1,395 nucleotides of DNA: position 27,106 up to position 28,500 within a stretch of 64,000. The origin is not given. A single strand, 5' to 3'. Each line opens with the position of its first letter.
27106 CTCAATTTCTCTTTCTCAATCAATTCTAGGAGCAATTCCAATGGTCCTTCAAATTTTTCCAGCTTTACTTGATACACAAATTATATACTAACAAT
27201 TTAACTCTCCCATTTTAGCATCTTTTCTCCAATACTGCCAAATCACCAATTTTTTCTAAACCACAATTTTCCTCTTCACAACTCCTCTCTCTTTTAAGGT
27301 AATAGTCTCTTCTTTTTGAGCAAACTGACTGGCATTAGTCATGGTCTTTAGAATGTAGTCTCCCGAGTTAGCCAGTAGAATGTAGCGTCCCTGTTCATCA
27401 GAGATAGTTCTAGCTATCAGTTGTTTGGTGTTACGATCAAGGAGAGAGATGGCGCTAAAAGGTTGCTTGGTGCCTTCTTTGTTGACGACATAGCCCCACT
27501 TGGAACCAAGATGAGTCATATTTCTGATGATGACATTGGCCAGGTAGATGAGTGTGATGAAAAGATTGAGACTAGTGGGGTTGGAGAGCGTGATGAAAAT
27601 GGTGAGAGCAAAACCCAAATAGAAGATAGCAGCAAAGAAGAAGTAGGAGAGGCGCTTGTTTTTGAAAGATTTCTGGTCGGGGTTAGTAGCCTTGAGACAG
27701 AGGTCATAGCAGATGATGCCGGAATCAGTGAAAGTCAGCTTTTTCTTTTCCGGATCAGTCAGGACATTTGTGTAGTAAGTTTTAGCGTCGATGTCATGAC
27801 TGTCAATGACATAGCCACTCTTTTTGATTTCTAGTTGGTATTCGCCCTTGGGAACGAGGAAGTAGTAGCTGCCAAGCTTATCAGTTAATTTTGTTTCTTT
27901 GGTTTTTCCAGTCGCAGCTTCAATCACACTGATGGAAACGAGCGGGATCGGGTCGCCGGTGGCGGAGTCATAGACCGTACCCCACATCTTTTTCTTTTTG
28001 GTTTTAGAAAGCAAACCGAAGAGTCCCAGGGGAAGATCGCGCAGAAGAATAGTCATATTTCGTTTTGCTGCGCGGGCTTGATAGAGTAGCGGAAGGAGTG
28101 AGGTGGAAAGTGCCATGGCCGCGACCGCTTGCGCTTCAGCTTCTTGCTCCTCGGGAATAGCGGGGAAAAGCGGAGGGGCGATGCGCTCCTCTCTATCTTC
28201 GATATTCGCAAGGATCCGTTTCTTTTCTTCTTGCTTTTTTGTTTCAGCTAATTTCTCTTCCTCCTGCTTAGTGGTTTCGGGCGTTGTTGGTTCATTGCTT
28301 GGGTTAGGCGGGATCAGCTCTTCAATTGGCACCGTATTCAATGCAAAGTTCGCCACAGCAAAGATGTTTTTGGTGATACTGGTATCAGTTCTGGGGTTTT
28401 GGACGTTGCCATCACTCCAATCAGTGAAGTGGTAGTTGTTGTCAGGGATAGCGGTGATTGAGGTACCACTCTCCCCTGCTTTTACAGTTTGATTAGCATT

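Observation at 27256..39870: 12.6-kb single gene for a ~4200-aa modular surface protein combining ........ repeats, Flg_new repeats and a 14-blade RCC1 propeller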

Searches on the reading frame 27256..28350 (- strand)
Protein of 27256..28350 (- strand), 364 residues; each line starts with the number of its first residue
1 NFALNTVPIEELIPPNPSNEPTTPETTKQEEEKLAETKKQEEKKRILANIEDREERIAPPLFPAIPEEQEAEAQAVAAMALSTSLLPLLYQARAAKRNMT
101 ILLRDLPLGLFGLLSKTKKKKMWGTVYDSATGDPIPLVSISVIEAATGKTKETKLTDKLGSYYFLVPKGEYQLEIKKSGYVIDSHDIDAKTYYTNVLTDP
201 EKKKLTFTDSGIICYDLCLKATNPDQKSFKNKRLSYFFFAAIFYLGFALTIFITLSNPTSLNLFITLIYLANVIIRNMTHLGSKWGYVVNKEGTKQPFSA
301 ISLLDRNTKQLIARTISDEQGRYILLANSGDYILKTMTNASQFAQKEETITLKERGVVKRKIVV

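Call 22: find_homologous_proteins(query=window:27256-28350:-, max_evalue=0.001)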
Query window:27256-28350:- (364 aa): 2 proteins with E <= 0.001 among 5833 candidates.
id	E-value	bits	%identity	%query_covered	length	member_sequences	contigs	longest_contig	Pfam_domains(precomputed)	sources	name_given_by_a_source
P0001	9.5e-142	490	91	67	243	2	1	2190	PF13715.13,PF13620.13,PF22904.4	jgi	jgi:hypothetical protein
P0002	6.5e-6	44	23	61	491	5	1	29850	PF13620.13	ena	-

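Call 32: search_protein_representatives(protein=window:27256-28251:-)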
Query: 331 residues. Proteins with E-value up to 0.001 (for the whole library): 3401; up to 1e-10: 1760; up to 1e-30: 55. The best 150 are listed.
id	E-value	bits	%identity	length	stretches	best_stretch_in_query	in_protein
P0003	6.6e-132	456.0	64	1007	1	3-331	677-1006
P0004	8.0e-48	179.8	37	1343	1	37-322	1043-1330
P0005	2.0e-46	175.2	34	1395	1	12-329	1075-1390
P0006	3.4e-46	174.5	37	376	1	40-330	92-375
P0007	1.5e-45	172.4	38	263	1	75-329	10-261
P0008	1.5e-43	165.8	36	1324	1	41-328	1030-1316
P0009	1.3e-42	162.7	34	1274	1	36-330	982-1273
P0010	1.7e-42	162.4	35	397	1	46-331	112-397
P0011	1.8e-42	162.3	35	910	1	43-330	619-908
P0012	3.2e-41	158.2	34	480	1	13-329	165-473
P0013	7.3e-41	157.0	36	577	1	41-329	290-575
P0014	1.2e-40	156.3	35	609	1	42-308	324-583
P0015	4.6e-40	154.4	33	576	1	34-325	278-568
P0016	5.2e-40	154.2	31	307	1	43-330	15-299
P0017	6.5e-40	153.9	31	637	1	13-329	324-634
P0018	8.7e-40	153.5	33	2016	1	36-329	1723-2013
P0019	1.5e-39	152.7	36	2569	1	46-331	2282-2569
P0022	1.2e-38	149.8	35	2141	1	42-330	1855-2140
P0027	2.4e-37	145.4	32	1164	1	49-326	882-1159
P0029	5.5e-37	144.3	34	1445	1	66-330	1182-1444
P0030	7.6e-37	143.8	33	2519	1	61-327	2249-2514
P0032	1.1e-36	143.2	31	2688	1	22-330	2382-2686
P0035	8.3e-36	140.4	33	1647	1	41-330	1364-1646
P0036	8.3e-36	140.4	34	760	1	42-330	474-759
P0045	4.3e-33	131.5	33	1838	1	36-329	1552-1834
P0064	2.7e-29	119.0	33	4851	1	44-330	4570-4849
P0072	6.6e-27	111.2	34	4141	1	84-314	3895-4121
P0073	6.9e-27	111.1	31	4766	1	85-330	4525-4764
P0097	2.7e-23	99.3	32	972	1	41-331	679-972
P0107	2.0e-22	96.4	32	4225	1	74-329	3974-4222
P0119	4.4e-22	95.3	31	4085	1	22-306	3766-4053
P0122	7.5e-22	94.6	29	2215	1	24-327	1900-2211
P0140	4.1e-21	92.2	32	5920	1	75-303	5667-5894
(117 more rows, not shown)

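Call 44: find_related_loci(query=A2, collection=genome_contigs, flank=10000)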
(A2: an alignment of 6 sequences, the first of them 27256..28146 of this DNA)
Query A2 (296 aa) in genome_contigs; peptide patterns used: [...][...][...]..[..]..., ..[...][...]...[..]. (x = any residue, [..] = any of these).
59 stretches matched a pattern; 5 encode a relative of the query (tblastn E <= 1e-3); 5 distinct loci.
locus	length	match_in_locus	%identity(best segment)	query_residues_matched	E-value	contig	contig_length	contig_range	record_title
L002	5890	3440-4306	31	1-294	3e-43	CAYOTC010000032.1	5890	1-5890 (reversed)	MAG TPA_asm: uncultured Bdellovibrionales bacterium isolate SRP192927_co6_68 genome assembly, contig: NODE_37391_length_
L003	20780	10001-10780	29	6-267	5e-36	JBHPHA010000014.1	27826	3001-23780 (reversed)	Patescibacteria group bacterium isolate SAG AM-311-N19 NODE_14_length_27826_cov_30.482086, whole genome shotgun sequence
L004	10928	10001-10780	34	31-283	1e-35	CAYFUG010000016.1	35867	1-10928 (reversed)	MAG TPA_asm: uncultured Bdellovibrionales bacterium isolate ERP107533_co1_14 genome assembly, contig: NODE_482_length_35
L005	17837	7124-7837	28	41-268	3e-20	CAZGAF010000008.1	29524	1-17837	MAG TPA_asm: uncultured Candidatus Saccharibacteria bacterium isolate SRP170004_co1_518 genome assembly, contig: NODE_22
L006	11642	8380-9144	27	40-284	5e-19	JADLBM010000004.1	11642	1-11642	MAG: Candidatus Yanofskybacteria bacterium isolate SJ168 c_000000350807, whole genome shotgun sequence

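Call 46: find_homologous_proteins(query=A1, max_evalue=1e-10)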
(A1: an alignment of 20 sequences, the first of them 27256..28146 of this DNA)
Query A1 (20 sequences) (296 aa, profile of the alignment): 10 proteins with E <= 1e-10 among 7614 candidates.
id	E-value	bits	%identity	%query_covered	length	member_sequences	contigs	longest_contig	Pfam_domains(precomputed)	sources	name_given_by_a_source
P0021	3.9e-98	346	30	87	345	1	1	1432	PF13715.13,PF07210.19,PF13620.13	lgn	-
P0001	3.6e-88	314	91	82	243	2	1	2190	PF13715.13,PF13620.13,PF22904.4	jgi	jgi:hypothetical protein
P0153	9.7e-48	181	31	76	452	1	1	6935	PF13715.13,PF13620.13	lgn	-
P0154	2.2e-47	180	30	76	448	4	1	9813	PF13715.13,PF13620.13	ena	-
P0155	2.8e-47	179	30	76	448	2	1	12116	PF13715.13,PF13620.13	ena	-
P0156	3.2e-47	179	30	76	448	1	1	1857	PF13715.13,PF13620.13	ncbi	-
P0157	8.4e-47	178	31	76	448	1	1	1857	PF13715.13,PF13620.13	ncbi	-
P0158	1.2e-42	164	27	99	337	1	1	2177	PF13620.13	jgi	-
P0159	6.8e-42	162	26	79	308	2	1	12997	PF13715.13,PF11974.15,PF13620.13,PF17210.10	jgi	jgi:hypothetical protein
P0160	1.5e-40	157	27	75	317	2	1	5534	PF13715.13,PF11974.15,PF13620.13,PF17210.10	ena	-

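Call 53: search_protein_families(library=pfam, proteins=[P0035], max_evalue=1)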
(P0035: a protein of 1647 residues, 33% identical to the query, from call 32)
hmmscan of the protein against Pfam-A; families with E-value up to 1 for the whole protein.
P0035 (1647 aa): 7 families
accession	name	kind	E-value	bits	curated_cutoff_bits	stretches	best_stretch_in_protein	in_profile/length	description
PF25390.1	WD40_RLD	-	2e-156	521.3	150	3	119-448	32-346/363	RCC1-like domain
PF00415.24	RCC1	-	2.2e-119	390.4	21.7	14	192-245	1-50/50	Regulator of chromosome condensation (RCC1) repeat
PF13540.12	RCC1_2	-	1.8e-114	371.5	22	14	625-654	1-30/30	Regulator of chromosome condensation (RCC1) repeat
PF25384.1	Alsin_RLD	-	2.2e-17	63.9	100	3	92-156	251-313/405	Alsin RCC1-like domain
PF13620.12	CarboxypepD_reg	-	1.2e-11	45.3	32.3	2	1414-1476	5-68/82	Carboxypeptidase regulatory-like domain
PF17210.9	SdrD_B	-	0.0055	17.3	29.7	1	1422-1475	22-77/112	SdrD B-like domain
PF15198.11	Dexa_ind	-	0.23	12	27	1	1521-1574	15-68/90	Dexamethasone-induced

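Call 54: find_related_loci(query=window:27256-28146:-, collection=metagenome_contigs, flank=10000)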
Query window:27256-28146:- (296 aa) in metagenome_contigs; peptide patterns used: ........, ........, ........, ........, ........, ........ (x = any residue, [..] = any of these).
388 stretches matched a pattern; 1 encode a relative of the query (tblastn E <= 1e-3); 1 distinct loci.
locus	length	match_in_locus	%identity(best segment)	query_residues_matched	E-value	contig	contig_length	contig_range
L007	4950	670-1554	88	1-296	2e-178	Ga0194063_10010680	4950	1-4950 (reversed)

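Call 55: predict_structure(alignment_id=A1)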
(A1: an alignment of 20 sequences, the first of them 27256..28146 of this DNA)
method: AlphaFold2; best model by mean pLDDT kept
length: 296 residues; sequences in the alignment: 20
mean_pLDDT: 81.2   pTM: 0.43
mean pLDDT of the five models: 81.2, 80.0, 77.0, 75.9, 73.3
residues with pLDDT >= 90: 123; 70-90: 98; 50-70: 65; < 50: 10
segments of 3 or more residues with pLDDT < 50: 43-51
pLDDT, mean of each block of 10 residues (from residue 1): 66 64 58 57 46 76 87 94 89 88 95 77 73 88 90 75 71 92 96 94 85 73 91 94 88 85 94 78 87 91
secondary structure, 60 per line:
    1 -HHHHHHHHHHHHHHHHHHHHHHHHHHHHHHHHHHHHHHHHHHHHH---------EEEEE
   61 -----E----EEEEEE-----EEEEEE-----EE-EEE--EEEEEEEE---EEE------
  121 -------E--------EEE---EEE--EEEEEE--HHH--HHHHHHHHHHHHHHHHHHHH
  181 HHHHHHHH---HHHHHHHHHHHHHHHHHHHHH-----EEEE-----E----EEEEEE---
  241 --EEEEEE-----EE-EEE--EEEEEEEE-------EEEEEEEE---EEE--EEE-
elements in order: H2-46 E56-60 E71-76 E82-87 E96-98 E101-108 E112-114 E137-139 E143-145 E148-153 H161-188 H192-212 E218-221 E232-237 E243-248 E257-259 E262-269 E277-284 E288-290 E293-295

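Call 59: fold_search(model_id=the predicted structure, library=pdb)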
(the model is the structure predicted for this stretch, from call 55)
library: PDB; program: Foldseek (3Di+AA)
matches with E <= 10: 689; with E <= 0.001: 4
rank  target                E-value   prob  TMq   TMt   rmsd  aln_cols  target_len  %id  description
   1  10ps                  1.1e-06  1.00  0.20  0.12  17.4       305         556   11  Crystal structure of SdrD A2-A3-B1-B2 domains from Staphylococcus aureus JH1 (released 2026-02-11)
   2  6fwv_B                4.6e-06  1.00  0.24  0.14  14.6       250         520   13  The Bacillus anthracis TIE protein (released 2018-08-08)
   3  6fwv_A                1.7e-05  1.00  0.24  0.14  14.6       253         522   13  The Bacillus anthracis TIE protein (released 2018-08-08)
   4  4oq1                  1.8e-04  1.00  0.21  0.19  14.7       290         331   11  Structure of the Streptococcal ancillary pilin (released 2014-04-23)
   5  2y1v_A                2.0e-03  0.69  0.16  0.09  17.8       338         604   12  Full length structure of RrgB Pilus protein from Streptococcus pneumoniae (released 2011-11-09)
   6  1qmu_A                2.8e-03  1.00  0.22  0.18   2.8        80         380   20  Duck carboxypeptidase D domain II (released 2000-10-13)
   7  9c7u_B                4.6e-03  0.99  0.23  0.35  15.3       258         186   11  Structure of the human truncated BOS complex in GDN (released 2024-08-21)
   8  8qox_B                5.1e-03  0.91  0.20  0.14  14.2       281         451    8  Two-component assembly of SlaA and SlaB S-layer proteins of Sulfolobus acidocaldarius (released 2024-02-21)
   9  2nsm                  5.4e-03  1.00  0.20  0.15   4.0        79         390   20  Crystal structure of the human carboxypeptidase N (Kininase I) catalytic domain (released 2007-04-24)
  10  6m7c                  5.7e-03  0.66  0.18  0.20  17.8       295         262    8  Crystal structure of C-terminal fragment of pilus adhesin SpaC from Lactobacillus rhamnosus GG (released 2020-07-29)
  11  2h1x_A                6.1e-03  1.00  0.20  0.47   3.2        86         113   19  Crystal structure of 5-hydroxyisourate Hydrolase (formerly known as TRP, Transthyretin Related Protein) (released 2006-10-31)
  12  3irz                  6.8e-03  1.00  0.24  0.18   4.5       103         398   21  Crystal structure of functional region of UafA from Staphylococcus saprophyticus in P212121 form (released 2010-09-08)
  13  5aq0_B                7.2e-03  1.00  0.20  0.66   5.1       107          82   22  The structure of the Transthyretin-like domain of the first catalytic domain of the HUMAN Carboxypeptidase D (released 2016-09-28)
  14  2h0e_A                7.6e-03  1.00  0.19  0.43   6.3       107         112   14  Crystal Structure of PucM in the absence of substrate (released 2006-06-27)
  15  3qva_A                8.9e-03  1.00  0.20  0.48   6.9        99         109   15  Structure of Klebsiella pneumoniae 5-hydroxyisourate hydrolase (released 2011-08-24)
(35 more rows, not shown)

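Call 71: list_cluster_members(proteins=[P0003, P0004, P0005, P0008, P0018, P0019, P0035, P0064, P0107, P0140])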
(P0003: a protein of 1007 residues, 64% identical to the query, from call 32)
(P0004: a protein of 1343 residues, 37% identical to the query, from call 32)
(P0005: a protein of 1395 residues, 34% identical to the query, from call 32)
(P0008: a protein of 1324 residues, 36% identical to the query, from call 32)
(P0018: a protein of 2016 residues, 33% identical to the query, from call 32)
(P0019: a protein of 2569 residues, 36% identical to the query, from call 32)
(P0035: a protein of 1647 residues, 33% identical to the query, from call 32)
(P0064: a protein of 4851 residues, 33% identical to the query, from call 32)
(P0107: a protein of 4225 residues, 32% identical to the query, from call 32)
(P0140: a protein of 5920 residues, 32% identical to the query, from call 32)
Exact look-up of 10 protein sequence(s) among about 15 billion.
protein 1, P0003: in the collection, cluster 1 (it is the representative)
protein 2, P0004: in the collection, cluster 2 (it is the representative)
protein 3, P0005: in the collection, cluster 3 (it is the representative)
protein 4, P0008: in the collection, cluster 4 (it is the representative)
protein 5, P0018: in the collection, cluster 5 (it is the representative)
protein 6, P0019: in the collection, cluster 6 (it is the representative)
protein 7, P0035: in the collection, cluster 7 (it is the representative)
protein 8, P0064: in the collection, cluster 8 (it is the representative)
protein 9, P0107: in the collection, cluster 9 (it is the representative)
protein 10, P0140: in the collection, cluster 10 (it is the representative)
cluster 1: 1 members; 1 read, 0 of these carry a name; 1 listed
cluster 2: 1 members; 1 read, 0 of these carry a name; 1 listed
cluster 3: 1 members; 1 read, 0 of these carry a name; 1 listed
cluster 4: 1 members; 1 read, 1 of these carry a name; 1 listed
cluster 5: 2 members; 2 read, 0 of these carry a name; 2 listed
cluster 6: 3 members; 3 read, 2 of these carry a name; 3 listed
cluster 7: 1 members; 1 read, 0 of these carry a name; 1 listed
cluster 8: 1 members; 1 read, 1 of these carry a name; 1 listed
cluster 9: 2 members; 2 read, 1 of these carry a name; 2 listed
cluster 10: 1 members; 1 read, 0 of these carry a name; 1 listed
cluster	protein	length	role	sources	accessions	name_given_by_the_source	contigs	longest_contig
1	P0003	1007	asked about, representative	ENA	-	-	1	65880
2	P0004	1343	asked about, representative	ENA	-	-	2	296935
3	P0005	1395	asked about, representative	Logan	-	-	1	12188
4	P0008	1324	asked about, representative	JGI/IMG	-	uncharacterized delta-60 repeat protein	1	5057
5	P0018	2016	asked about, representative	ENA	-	-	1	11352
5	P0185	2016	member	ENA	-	-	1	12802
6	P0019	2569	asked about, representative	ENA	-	-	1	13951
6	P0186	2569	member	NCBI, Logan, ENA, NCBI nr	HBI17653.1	MAG TPA: hypothetical protein DDY52_05960 [Candidatus Moranbacteria bacterium] | hypothetical protein [Candidatus Moranbacteria bacterium]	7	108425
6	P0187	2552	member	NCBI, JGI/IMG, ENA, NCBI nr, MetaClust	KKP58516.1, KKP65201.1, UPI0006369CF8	MAG: hypothetical protein UR60_C0006G0023 [Candidatus Moranbacteria bacterium ... | MAG: hypothetical protein UR51_C0005G0027 [Candidatus Moranbacteria bacterium ... | status=active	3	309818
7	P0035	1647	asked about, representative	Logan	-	-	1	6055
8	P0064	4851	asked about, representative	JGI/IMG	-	hypothetical protein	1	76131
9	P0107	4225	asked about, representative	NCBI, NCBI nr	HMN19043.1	MAG TPA: DUF2341 domain-containing protein [Candidatus Moranbacteria bacterium] | DUF2341 domain-containing protein [Candidatus Moranbacteria bacterium]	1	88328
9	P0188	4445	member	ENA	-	-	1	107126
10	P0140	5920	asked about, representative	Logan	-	-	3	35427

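Call 72: search_protein_families(library=pfam, proteins=[P0004, P0005, P0008, P0009, P0011, P0027, P0029, P0036], max_evalue=0.0001)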
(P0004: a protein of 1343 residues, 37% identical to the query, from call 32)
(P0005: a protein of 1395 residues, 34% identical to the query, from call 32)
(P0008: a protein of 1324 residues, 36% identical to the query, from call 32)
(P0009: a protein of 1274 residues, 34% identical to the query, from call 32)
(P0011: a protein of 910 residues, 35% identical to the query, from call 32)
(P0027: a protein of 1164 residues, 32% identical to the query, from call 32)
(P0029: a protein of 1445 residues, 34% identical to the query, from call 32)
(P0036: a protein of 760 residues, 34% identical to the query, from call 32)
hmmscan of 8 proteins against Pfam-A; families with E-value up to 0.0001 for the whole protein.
P0004 (1343 aa): 6 families
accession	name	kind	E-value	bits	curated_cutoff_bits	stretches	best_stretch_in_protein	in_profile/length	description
PF12768.13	Rax2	-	5.4e-37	128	28.8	3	59-132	31-104/254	Rax2 C-terminal beta propeller domain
PF06739.17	SBBP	-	5.3e-20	71.5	20.5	0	91-118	2-31/38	Beta-propeller repeat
PF13620.12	CarboxypepD_reg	-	1.9e-16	60.6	32.3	1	1097-1161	4-67/82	Carboxypeptidase regulatory-like domain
PF07494.17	Reg_prop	-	1.5e-12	46.5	20.4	0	97-118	2-23/24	Two component regulator propeller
PF18998.6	Flg_new_2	-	6.4e-11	42.5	23.6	1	711-778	2-71/73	Divergent InlB B-repeat domain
PF13715.12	CarbopepD_reg_2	-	3.7e-07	30.5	32.2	0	1097-1157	3-59/88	CarboxypepD_reg-like domain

P0005 (1395 aa): 4 families
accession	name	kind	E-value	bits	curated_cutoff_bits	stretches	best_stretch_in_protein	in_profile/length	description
PF25778.1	DUF7948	-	2e-47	162.4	27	1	58-262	1-214/214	Domain of unknown function (DUF7948)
PF06739.17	SBBP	-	2.2e-22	79.1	20.5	2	394-429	2-38/38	Beta-propeller repeat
PF09134.16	Invasin_D3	-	7.5e-06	26.8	33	1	740-818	4-83/98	Invasin, domain 3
PF00630.25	Filamin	-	7.8e-06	27.1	26.9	1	749-823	16-88/93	Filamin/ABP280 repeat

P0008 (1324 aa): 3 families
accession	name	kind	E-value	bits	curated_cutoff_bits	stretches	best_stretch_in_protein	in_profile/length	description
PF17164.10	DUF5122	-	1.2e-31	109.1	27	3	21-56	1-36/36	Domain of unknown function (DUF5122) beta-propeller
PF13620.12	CarboxypepD_reg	-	5.1e-12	46.4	32.3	1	1080-1141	4-64/82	Carboxypeptidase regulatory-like domain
PF13715.12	CarbopepD_reg_2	-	2.5e-05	24.7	32.2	0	1080-1140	3-59/88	CarboxypepD_reg-like domain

P0009 (1274 aa): 3 families
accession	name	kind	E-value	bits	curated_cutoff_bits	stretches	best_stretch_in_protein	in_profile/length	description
PF00630.25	Filamin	-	9.8e-09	36.4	26.9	1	546-622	14-88/93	Filamin/ABP280 repeat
PF09134.16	Invasin_D3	-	6.4e-08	33.4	33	1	540-623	3-89/98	Invasin, domain 3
PF13715.12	CarbopepD_reg_2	-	1.8e-05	25.1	32.2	0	1225-1271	26-73/88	CarboxypepD_reg-like domain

P0011 (910 aa): 2 families
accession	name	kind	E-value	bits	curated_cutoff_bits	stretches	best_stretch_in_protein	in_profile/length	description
PF13620.12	CarboxypepD_reg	-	3.4e-17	63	32.3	2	670-730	4-63/82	Carboxypeptidase regulatory-like domain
PF13715.12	CarbopepD_reg_2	-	6.5e-11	42.5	32.2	1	670-729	3-58/88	CarboxypepD_reg-like domain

P0027 (1164 aa): 2 families
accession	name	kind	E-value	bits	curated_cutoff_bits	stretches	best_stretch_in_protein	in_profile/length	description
PF13620.12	CarboxypepD_reg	-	3.2e-18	66.3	32.3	2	927-988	4-64/82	Carboxypeptidase regulatory-like domain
PF13715.12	CarbopepD_reg_2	-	2.5e-05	24.7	32.2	0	927-988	3-60/88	CarboxypepD_reg-like domain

P0029 (1445 aa): 5 families
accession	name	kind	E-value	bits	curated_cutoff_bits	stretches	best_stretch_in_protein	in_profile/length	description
PF00754.31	F5_F8_type_C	-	2e-29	102.7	28.2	2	548-658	2-116/127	F5/8 type C domain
PF22633.2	F5_F8_type_C_2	-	2.9e-22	79.5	27.8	2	562-652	1-91/91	NedA-like, galactose-binding domain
PF13620.12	CarboxypepD_reg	-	2e-16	60.6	32.3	2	1208-1270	4-65/82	Carboxypeptidase regulatory-like domain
PF13715.12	CarbopepD_reg_2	-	1.4e-08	35.1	32.2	1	1208-1276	3-69/88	CarboxypepD_reg-like domain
PF02412.23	TSP_3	-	9.7e-08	32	25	1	988-1009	15-36/36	Thrombospondin type 3 repeat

P0036 (760 aa): 6 families
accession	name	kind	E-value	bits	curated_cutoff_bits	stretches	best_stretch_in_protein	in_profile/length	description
PF13620.12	CarboxypepD_reg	-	4.1e-17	62.7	32.3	2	523-584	4-64/82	Carboxypeptidase regulatory-like domain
PF18911.6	PKD_4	-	8.7e-14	51.8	27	1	6-65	26-84/85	PKD domain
PF00801.26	PKD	-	4.1e-09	36.8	23.5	1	12-60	27-76/80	PKD domain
PF13715.12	CarbopepD_reg_2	-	1.5e-07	31.7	32.2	1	523-584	3-60/88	CarboxypepD_reg-like domain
PF00041.27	fn3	-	2.3e-06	28.1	25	0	280-348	3-72/84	Fibronectin type III domain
PF08400.16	phage_tail_N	-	6.2e-05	23.5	26.6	0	548-584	36-72/134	Prophage tail fibre N-terminal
